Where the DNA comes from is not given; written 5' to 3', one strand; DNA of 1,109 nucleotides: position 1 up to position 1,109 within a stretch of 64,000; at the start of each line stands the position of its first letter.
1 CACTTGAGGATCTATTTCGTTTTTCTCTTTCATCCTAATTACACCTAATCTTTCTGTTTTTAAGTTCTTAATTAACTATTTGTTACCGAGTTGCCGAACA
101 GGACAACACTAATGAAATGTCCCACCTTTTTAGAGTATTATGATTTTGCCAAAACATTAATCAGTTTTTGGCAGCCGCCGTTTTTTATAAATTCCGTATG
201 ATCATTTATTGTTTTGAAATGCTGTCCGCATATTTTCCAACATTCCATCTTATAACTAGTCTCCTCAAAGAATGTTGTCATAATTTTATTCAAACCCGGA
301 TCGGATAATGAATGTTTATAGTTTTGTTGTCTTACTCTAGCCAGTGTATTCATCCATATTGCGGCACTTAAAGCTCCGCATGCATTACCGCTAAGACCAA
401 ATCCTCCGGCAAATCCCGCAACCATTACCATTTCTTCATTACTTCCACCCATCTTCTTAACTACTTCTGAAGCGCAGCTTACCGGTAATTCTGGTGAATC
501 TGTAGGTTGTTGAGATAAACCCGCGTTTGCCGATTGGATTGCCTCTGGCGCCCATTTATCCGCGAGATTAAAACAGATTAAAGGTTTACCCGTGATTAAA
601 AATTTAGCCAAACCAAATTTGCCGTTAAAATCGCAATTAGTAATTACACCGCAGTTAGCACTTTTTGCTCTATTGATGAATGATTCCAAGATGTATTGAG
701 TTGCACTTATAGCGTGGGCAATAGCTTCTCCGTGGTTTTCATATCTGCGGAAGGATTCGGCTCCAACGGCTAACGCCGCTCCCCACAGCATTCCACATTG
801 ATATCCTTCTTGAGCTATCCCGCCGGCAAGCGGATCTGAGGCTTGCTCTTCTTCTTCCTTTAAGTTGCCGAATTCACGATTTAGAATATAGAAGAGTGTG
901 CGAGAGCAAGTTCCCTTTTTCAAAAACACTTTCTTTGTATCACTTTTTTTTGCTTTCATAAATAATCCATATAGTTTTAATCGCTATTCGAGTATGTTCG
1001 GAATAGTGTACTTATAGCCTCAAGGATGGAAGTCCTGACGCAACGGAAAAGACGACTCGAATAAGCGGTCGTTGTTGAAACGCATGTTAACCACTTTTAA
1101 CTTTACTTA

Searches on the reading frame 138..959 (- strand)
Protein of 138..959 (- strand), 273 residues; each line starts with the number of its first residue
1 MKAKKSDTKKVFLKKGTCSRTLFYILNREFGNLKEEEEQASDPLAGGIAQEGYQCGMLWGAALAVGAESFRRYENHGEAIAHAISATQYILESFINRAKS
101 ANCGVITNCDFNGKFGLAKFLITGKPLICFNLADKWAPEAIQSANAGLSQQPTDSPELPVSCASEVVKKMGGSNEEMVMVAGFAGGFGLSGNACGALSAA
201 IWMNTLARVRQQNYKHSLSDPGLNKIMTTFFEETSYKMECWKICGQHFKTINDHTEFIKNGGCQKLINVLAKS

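Call 53: find_encoding_contigs(protein=window:138-959:-, flank=10000, max_places=2)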
Protein window:138-959:- (273 aa): 2 contigs read that carry it; 2 places shown.
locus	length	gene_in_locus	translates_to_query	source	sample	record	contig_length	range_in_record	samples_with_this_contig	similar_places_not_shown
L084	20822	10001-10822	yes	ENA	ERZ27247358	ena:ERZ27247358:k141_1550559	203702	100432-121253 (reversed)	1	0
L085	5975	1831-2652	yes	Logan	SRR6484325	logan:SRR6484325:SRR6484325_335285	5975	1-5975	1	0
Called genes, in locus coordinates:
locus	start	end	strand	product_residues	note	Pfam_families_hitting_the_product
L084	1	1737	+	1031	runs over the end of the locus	PF26549:Tricorn_N, PF26550:Tricorn_2nd, PF07676:PD40, PF26550:Tricorn_2nd, PF26549:Tricorn_N (weak), PF07676:PD40 (weak), PF14684:Tricorn_C1, PF03572:Peptidase_S41, +5 more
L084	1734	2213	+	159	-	-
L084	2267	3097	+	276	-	PF00117:GATase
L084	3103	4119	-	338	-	PF01300:Sua5_yciO_yrdC, PF03481:Sua5_C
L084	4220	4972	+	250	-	PF00459:Inositol_P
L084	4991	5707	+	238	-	PF00702:Hydrolase, PF13419:HAD_2, PF13242:Hydrolase_like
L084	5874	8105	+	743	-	PF06452:CBM9_1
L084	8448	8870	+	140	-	PF12663:DUF3788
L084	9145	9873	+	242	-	-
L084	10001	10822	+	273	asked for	PF09719:C_GCAxxG_C_C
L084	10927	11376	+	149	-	PF10604:Polyketide_cyc2 (weak), PF08327:AHSA1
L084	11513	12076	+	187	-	PF14066:DUF4256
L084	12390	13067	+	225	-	PF14340:DUF4395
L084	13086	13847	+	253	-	PF01209:Ubie_methyltran, PF03848:TehB, PF05175:MTS, PF13489:Methyltransf_23, PF13847:Methyltransf_31, PF08241:Methyltransf_11, PF08242:Methyltransf_12, PF13649:Methyltransf_25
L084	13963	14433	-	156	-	PF00072:Response_reg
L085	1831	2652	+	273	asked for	PF09719:C_GCAxxG_C_C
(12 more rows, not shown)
